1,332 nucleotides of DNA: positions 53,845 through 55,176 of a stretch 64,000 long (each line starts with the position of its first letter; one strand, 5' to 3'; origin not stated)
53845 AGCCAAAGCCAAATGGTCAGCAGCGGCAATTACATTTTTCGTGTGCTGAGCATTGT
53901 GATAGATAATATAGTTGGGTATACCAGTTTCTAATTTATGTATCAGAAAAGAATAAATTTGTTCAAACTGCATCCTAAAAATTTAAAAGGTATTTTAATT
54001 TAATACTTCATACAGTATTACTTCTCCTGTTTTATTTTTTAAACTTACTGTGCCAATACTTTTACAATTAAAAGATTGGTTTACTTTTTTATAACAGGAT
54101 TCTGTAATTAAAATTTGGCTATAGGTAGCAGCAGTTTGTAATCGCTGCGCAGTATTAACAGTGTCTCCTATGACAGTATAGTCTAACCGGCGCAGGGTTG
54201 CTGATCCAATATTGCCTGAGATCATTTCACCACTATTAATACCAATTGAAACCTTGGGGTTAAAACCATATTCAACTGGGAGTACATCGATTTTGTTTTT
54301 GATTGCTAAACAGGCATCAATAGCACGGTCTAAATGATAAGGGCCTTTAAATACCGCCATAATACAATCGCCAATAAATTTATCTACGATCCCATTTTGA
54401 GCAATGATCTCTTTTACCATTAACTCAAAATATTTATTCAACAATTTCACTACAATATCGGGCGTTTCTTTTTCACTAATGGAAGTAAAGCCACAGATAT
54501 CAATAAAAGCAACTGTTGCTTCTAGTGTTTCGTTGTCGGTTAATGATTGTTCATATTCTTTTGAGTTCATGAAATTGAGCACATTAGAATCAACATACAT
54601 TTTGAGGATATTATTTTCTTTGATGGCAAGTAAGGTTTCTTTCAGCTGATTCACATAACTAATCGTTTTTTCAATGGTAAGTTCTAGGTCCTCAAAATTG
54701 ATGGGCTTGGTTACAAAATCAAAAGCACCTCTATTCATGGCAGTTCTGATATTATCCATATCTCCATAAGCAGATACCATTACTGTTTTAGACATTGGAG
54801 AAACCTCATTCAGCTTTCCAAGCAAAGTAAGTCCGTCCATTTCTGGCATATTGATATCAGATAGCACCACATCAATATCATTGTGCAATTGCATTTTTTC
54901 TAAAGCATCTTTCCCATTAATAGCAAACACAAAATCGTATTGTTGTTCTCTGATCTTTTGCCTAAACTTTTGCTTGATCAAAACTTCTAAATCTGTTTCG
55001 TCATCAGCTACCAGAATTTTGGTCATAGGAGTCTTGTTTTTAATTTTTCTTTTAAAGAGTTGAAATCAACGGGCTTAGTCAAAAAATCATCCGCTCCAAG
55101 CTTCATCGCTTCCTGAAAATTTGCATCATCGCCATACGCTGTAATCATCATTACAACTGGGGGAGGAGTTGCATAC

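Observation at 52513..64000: Co-directional, translationally coupled array of at least five paralogous sensor kinases ending in a CheY-like REC, a REC-cyclase and an HD-YitT protein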

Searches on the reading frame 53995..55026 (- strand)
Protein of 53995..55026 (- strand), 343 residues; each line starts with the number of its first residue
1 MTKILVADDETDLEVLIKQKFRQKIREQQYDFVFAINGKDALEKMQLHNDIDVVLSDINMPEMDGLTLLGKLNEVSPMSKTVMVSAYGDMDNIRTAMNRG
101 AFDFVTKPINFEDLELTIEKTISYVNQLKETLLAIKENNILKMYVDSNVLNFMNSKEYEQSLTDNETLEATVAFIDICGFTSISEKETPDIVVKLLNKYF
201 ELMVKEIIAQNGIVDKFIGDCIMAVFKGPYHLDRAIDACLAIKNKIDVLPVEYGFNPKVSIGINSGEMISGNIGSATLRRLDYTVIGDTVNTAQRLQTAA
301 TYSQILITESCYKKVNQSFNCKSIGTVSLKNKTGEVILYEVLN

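Call 5: search_protein_families(library=pfam, proteins=[window:53995-55026:-], max_evalue=0.01)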
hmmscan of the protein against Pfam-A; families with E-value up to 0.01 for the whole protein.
window:53995-55026:- (343 aa): 2 families
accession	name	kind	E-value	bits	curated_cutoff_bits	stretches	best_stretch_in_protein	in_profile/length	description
PF00211.25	Guanylate_cyc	-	1.4e-25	90.4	21.9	1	168-339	7-179/183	Adenylate and Guanylate cyclase catalytic domain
PF00072.30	Response_reg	-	6.6e-23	81.4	30.2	1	4-118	1-110/111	Response regulator receiver domain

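Call 9: find_homologous_proteins(query=window:53995-55026:-, max_evalue=1e-10)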
Query window:53995-55026:- (343 aa): 8000 proteins with E <= 1e-10 among 8000 candidates; the best 120 are listed.
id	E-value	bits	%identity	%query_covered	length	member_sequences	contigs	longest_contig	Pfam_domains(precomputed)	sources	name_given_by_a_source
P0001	2.6e-218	742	100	100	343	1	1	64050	PF00211.26,PF00072.31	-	-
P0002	7.5e-217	737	99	100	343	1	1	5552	PF00211.26,PF00072.31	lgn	-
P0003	5.0e-209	711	95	100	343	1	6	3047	PF00211.26,PF00072.31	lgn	-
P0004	1.2e-208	710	95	100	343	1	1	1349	PF00211.26,PF00072.31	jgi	jgi:class 3 adenylate cyclase/FixJ family two-component response regulator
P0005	1.1e-200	684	91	100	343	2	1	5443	PF00211.26,PF00072.31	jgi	jgi:class 3 adenylate cyclase/FixJ family two-component response regulator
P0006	1.2e-194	664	88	100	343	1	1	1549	PF00211.26,PF00072.31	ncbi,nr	ncbi:MAG: response regulator [Bacteroidota bacterium]|nr:response regulator [Bacteroidota bacterium]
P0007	3.7e-194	662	89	100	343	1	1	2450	PF00211.26,PF00072.31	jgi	jgi:class 3 adenylate cyclase/FixJ family two-component response regulator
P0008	1.9e-184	630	84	100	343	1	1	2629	PF00211.26,PF00072.31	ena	-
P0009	8.7e-184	628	84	100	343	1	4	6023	PF00211.26,PF00072.31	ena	-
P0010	9.1e-184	628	84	100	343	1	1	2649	PF00211.26,PF00072.31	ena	-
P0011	9.2e-184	628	84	100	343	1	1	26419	PF00211.26,PF00072.31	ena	-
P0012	1.0e-183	628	84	100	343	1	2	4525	PF00211.26,PF00072.31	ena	-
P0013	1.1e-183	628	84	100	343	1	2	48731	PF00211.26,PF00072.31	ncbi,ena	-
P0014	1.1e-183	628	84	100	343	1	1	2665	PF00211.26,PF00072.31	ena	-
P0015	1.5e-183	627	84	100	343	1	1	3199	PF00211.26,PF00072.31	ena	-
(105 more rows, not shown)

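Call 10: find_related_loci(query=window:53995-55026:-, collection=genome_contigs, flank=10000)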
Query window:53995-55026:- (343 aa) in genome_contigs; peptide patterns used: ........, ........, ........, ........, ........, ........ (x = any residue, [..] = any of these).
600 stretches matched a pattern (row limit reached: there are more); 574 encode a relative of the query (tblastn E <= 1e-3); the best 80 are kept; 80 distinct loci.
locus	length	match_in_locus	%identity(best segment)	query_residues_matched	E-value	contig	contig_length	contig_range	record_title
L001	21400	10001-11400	80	1-343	0e+0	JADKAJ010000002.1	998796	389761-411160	MAG: Chitinophagaceae bacterium isolate Mari_18-Q3-R65-66_BAT3C.296 tig00000824-10-9980670, whole genome shotgun sequenc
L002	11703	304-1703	79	1-343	0e+0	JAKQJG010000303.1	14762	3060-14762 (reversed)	MAG: Bacteroidota bacterium isolate USDV_maxbin.042 k141_1296388, whole genome shotgun sequence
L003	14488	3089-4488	80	1-343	0e+0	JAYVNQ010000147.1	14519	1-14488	MAG: Chitinophagales bacterium isolate GL65_DN_metabinner_13 GL65_DN_metabinner_13_146, whole genome shotgun sequence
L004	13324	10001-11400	77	1-343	0e+0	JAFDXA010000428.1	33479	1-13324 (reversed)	MAG: Bacteroidetes bacterium isolate SZAS-11 CK_MAG-19__428__length-33479, whole genome shotgun sequence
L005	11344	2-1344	76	1-343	4e-179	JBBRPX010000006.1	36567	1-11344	MAG: Chitinophagales bacterium isolate metawrap_la1_106 W_la1_106_k141_367570L_36567_cov_11.6830, whole genome shotgun s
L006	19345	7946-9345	76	1-343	1e-178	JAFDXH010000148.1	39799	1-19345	MAG: Bacteroidetes bacterium isolate SZAS-20 CK_MAG-73__148__length-39799, whole genome shotgun sequence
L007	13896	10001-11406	76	1-343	6e-178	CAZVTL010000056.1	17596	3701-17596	MAG TPA_asm: uncultured Tangfeifania sp. isolate SRP272421_co2_520 genome assembly, contig: NODE_9763_length_17596_cov_6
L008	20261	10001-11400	75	1-343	3e-177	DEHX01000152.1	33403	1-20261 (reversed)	MAG TPA_asm: Chitinophagaceae bacterium UBA2789 UBA2789_contig_8034, whole genome shotgun sequence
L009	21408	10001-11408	75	1-343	5e-177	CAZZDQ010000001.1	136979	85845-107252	MAG TPA_asm: uncultured Chitinophaga sp. isolate SRP273308_co1_26 genome assembly, contig: NODE_135_length_136979_cov_11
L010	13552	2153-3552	76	1-343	1e-176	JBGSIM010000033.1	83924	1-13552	MAG: Cyclobacteriaceae bacterium isolate JTS-AC130 k141_3780606, whole genome shotgun sequence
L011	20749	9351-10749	73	1-343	2e-175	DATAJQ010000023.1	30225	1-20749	MAG TPA_asm: Chitinophagaceae bacterium isolate SMAG_U6916 k141_14258, whole genome shotgun sequence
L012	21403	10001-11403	73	1-343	3e-173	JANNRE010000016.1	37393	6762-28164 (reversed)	MAG: Chitinophagaceae bacterium isolate SOY_31_metabat_375 SOY_31_k141_2691326, whole genome shotgun sequence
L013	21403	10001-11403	74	1-341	5e-173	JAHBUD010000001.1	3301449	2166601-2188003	MAG: Cyclobacteriaceae bacterium isolate ACE_BAC7 BAC7_1, whole genome shotgun sequence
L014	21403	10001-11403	73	1-341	7e-173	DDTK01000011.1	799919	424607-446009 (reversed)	MAG TPA_asm: Flammeovirgaceae bacterium UBA2366 UBA2366_contig_289, whole genome shotgun sequence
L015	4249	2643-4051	74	1-343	3e-178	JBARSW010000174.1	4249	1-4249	MAG: Chitinophagaceae bacterium isolate MFD13450_ilm_asm_bin84 k127_548531, whole genome shotgun sequence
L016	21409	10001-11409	73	1-343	4e-172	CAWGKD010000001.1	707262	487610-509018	MAG: uncultured Bacteroidetes bacterium isolate MFD05705.bin.1.56 genome assembly, contig: contig_26152, whole genome sh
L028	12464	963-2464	71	1-342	2e-166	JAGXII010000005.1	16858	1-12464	MAG: Christiangramia sp. isolate LH_M82 k141_19581, whole genome shotgun sequence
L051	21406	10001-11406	68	1-342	1e-159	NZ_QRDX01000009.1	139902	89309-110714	Seonamhaeicola aphaedonensis strain CECT 8487 Ga0244636_109, whole genome shotgun sequence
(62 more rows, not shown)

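Call 13: search_solved_structures(query=window:53995-55026:-, max_evalue=0.00001, show_alignments=3)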
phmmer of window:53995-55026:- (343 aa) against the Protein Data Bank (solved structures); distinct sequences matched with E-value up to 0.00001: 219 (the best 60 are shown).
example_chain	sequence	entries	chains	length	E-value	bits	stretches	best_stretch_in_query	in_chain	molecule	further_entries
3r5g_A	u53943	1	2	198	4.4e-24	88.7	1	168-342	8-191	CyaB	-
5x4t_A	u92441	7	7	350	1.6e-23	86.9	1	123-341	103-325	Photoactivated adenylyl cyclase | Family 3 adenylate cyclase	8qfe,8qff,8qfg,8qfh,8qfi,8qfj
9f1z_A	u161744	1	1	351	1.6e-23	86.9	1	123-341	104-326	Family 3 adenylate cyclase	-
5x4u_A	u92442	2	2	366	1.8e-23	86.7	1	124-341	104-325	Photoactivated adenylyl cyclase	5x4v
4yus_A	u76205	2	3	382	2e-23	86.6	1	124-341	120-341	Family 3 adenylate cyclase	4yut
9f1w_A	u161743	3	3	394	2.2e-23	86.4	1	124-341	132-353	Family 3 adenylate cyclase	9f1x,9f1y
5mbk_A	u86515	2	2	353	3.8e-20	75.8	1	125-336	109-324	Beta subunit of photoactivated adenylyl cyclase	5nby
5m27_A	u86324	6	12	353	3.8e-20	75.8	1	125-336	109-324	Beta subunit of photoactivated adenylyl cyclase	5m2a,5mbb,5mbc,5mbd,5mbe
5mbj_A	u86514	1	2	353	4.6e-20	75.5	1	125-336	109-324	Beta subunit of photoactivated adenylyl cyclase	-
6fht_A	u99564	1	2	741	2.5e-19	73.1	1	127-341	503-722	Bacteriophytochrome,Adenylate cyclase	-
2w01_A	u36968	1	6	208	4.5e-19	72.3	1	170-341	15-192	ADENYLATE CYCLASE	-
5mbh_A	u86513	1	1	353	1.7e-18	70.3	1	125-336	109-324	Beta subunit of photoactivated adenylyl cyclase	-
5mbg_A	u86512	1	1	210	3.8e-18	69.2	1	166-339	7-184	Beta subunit of photoactivated adenylyl cyclase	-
3jte_A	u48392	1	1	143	1.3e-15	60.9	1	2-130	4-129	Response regulator receiver protein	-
9xzo_A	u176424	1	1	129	1.4e-15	60.7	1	1-122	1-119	De novo protein M1X0B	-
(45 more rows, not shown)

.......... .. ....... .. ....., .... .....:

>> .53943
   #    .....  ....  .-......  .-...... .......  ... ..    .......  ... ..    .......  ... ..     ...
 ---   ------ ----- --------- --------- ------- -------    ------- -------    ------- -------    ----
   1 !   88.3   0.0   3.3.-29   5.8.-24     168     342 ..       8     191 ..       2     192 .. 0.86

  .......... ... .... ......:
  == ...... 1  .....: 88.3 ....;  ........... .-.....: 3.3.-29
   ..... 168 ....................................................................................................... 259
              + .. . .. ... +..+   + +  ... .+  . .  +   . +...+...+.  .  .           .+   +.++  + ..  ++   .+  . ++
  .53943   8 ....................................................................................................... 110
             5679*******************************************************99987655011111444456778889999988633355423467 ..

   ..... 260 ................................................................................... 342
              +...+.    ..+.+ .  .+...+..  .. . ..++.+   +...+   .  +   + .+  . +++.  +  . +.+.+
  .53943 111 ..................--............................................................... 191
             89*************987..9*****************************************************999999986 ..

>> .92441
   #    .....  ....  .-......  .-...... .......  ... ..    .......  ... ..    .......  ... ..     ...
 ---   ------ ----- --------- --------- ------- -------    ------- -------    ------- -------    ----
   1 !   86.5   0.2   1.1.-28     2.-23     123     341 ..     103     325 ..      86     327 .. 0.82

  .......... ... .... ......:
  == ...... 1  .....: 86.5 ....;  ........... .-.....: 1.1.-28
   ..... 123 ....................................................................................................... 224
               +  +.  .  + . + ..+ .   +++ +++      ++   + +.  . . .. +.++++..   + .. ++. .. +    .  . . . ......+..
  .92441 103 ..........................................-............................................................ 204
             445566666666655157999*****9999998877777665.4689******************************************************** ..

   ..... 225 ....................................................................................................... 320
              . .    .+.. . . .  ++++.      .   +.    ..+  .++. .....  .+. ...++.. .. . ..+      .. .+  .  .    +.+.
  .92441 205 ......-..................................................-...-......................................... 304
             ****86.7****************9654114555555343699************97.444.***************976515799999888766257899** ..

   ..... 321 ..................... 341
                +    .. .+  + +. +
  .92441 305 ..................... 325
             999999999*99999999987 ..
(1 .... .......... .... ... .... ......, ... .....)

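Call 25: search_protein_families(library=ncbifam, proteins=[window:53995-55026:-], max_evalue=0.001)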
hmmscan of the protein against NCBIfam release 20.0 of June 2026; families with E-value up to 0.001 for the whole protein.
window:53995-55026:- (343 aa): 86 families (the best 25 are shown)
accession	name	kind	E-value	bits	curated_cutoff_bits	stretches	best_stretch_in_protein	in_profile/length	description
NF053512.1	nitric_RR_NosR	exception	3.8e-21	75.6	400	1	4-130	1-123/422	response regulator c-di-GMP phosphodiesterase, NosR family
NF008469.0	PRK11361.1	equivalog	5e-18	65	714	1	2-132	5-129/461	acetoacetate metabolism transcriptional regulator AtoC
NF007689.0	PRK10365.1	equivalog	8.2e-17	61.1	760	1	3-138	7-137/441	sigma-54-dependent response regulator transcription factor ZraR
TIGR01818.1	ntrC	equivalog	1.6e-16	60.1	558.6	1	4-127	1-119/463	nitrogen regulation protein NR(I)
NF046020.1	HisKinCckABruc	equivalog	9.8e-16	56.8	1000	1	3-120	751-865/868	cell cycle histidine kinase CckA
NF008176.1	PRK10923.1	equivalog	1.8e-15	56.5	620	1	36-129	34-126/469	nitrogen regulation protein NR(I)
NF001965.0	PRK00742.1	subfamily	5.7e-15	55.4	293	1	2-145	4-140/357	chemotaxis-specific protein-glutamate methyltransferase CheB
TIGR02875.1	spore_0_A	equivalog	9.3e-15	54.6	200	1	3-132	4-133/262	sporulation transcription factor Spo0A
NF011695.0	PRK15115.1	equivalog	1.1e-14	54.1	763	1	3-124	8-124/445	two-component system response regulator GlrR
NF047654.1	DiguCycDgcRLepto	equivalog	1.1e-14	54.1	500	1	3-273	4-265/295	diguanylate cyclase DgcR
NF051870.1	NAssimRespRegNtrX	equivalog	1.9e-14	53.4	600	1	1-139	1-135/452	nitrogen assimilation response regulator NtrX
NF045944.1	ResRegRpaBCyano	equivalog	5.4e-14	52.1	330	1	5-143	1-133/229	response regulator transcription factor RpaB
NF007135.0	PRK09581.1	equivalog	9.4e-14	51.1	474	1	2-146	3-142/457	PleD family two-component system response regulator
NF050064.1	BlResRespRegCbrR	equivalog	1.8e-13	50.2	600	1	18-246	136-360/415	bile resistance response regulator CbrR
NF007969.0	PRK10693.1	equivalog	3.2e-13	49.4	329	1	3-115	9-114/337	two-component system response regulator RssB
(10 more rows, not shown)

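Call 31: search_protein_families(library=pfam, alignment_id=A2, max_evalue=0.001)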
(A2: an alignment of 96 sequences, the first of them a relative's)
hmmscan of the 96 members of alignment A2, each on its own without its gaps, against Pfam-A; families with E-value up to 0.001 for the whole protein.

A. member 1, L001:6870-7121:+ (84 aa): 0 families

B. families by the number of members that match (of 96 scanned): 42 families (the first 25 are shown)
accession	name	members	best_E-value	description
PF13424.12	TPR_12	33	1.5e-51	Tetratricopeptide repeat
PF07719.23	TPR_2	24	5.8e-23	Tetratricopeptide repeat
PF00515.34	TPR_1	23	5.3e-26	Tetratricopeptide repeat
PF13176.12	TPR_7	23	2.6e-17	Tetratricopeptide repeat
PF13181.12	TPR_8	21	7.1e-21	Tetratricopeptide repeat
PF13374.12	TPR_10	20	5.1e-20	Tetratricopeptide repeat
PF17874.7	TPR_MalT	18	6.6e-16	MalT-like TPR region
PF07494.17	Reg_prop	15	7.4e-67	Two component regulator propeller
PF07495.19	Y_Y_Y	15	1.1e-14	Y_Y_Y domain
PF13428.12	TPR_14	15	1.8e-10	Tetratricopeptide repeat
PF13432.12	TPR_16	15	1.8e-09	Tetratricopeptide repeat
PF08450.18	SGL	9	1.7e-12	SMP-30/Gluconolactonase/LRE-like region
PF14559.12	TPR_19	7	4.8e-06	Tetratricopeptide repeat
PF13174.12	TPR_6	6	2.4e-09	Tetratricopeptide repeat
PF07695.17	7TMR-DISM_7TM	5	6.5e-47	7TM diverse intracellular signalling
PF07696.17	7TMR-DISMED2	4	1.3e-28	7TMR-DISM extracellular 2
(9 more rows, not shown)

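Call 48: search_protein_families(library=pfam, proteins=[L028:2491-3054:+, L009:11414-12046:-, L013:13531-13971:-], max_evalue=0.01)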
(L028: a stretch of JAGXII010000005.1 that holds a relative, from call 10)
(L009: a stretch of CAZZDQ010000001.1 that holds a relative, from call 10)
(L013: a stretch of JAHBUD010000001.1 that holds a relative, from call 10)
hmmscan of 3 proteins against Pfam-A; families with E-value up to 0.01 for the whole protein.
L028:2491-3054:+ (187 aa): 1 family
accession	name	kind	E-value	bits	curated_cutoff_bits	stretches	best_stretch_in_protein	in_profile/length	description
PF18967.5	PycTM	-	2.3e-13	50.9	27.2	1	75-171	9-107/107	Pycsar effector protein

L009:11414-12046:- (210 aa): 1 family
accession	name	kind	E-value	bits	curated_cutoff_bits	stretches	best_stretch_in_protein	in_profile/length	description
PF18153.7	Cap15_CD_rec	-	2.2e-10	41.3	31.2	1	80-198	4-120/122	Cap15, cyclic dinucleotide receptor domain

L013:13531-13971:- (146 aa): 2 families
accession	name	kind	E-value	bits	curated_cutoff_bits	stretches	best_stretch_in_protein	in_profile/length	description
PF04940.18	BLUF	-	2e-29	102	25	1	1-92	1-92/92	Sensors of blue-light using FAD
PF24787.1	TEX47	-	0.0014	18.7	25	1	22-95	28-107/192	Testis-expressed protein 47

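Call 49: search_protein_families(library=ncbifam, proteins=[L028:2491-3054:+, L009:11414-12046:-], max_evalue=0.01)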
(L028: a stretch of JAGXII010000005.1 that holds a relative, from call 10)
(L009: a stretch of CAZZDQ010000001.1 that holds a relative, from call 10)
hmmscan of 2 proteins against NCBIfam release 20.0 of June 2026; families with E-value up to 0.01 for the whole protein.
L028:2491-3054:+ (187 aa): 0 families

L009:11414-12046:- (210 aa): 0 families

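Call 52: search_protein_families(library=pfam, alignment_id=A4, max_evalue=0.001)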
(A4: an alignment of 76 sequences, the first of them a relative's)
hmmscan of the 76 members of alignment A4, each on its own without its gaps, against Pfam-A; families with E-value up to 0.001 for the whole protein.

A. member 1, L001:11426-12883:+ (486 aa): 4 families
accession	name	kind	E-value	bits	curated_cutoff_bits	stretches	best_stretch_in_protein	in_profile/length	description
PF02588.21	YitT_membrane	-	4.6e-54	183.4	24.3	1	210-411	2-204/205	Uncharacterised 5xTM membrane BCR, YitT family COG1284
PF10035.14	DUF2179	-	4.1e-12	46.2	22.8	1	417-477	1-55/55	Uncharacterized protein conserved in bacteria (DUF2179)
PF01966.28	HD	-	9.1e-10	39.3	22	1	27-123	2-112/116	HD domain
PF24391.1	HD-CE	-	0.00027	21.2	27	1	19-159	2-121/263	HD-CE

B. families by the number of members that match (of 76 scanned): 110 families (the first 25 are shown)
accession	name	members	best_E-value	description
PF02588.21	YitT_membrane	16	1.8e-58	Uncharacterised 5xTM membrane BCR, YitT family COG1284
PF10035.14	DUF2179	16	1.8e-15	Uncharacterized protein conserved in bacteria (DUF2179)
PF01966.28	HD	15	9.1e-10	HD domain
PF18967.5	PycTM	9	7.7e-25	Pycsar effector protein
PF24391.1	HD-CE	6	5.7e-05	HD-CE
PF00884.28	Sulfatase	3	7.6e-59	Sulfatase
PF02463.25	SMC_N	3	6.2e-31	RecF/RecN/SMC N terminal domain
PF01663.27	Phosphodiest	3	3e-06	Type I phosphodiesterase / nucleotide pyrophosphatase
PF00211.25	Guanylate_cyc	2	2.1e-58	Adenylate and Guanylate cyclase catalytic domain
PF01546.33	Peptidase_M20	2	2.6e-42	Peptidase family M20/M25/M40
PF00005.33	ABC_tran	2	1.8e-25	ABC transporter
PF07719.23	TPR_2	2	1.4e-14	Tetratricopeptide repeat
PF16347.10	SGSH_C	2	2.6e-11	N-sulphoglucosamine sulphohydrolase, C-terminal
PF18153.7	Cap15_CD_rec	2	2.2e-10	Cap15, cyclic dinucleotide receptor domain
PF13181.12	TPR_8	2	3.9e-10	Tetratricopeptide repeat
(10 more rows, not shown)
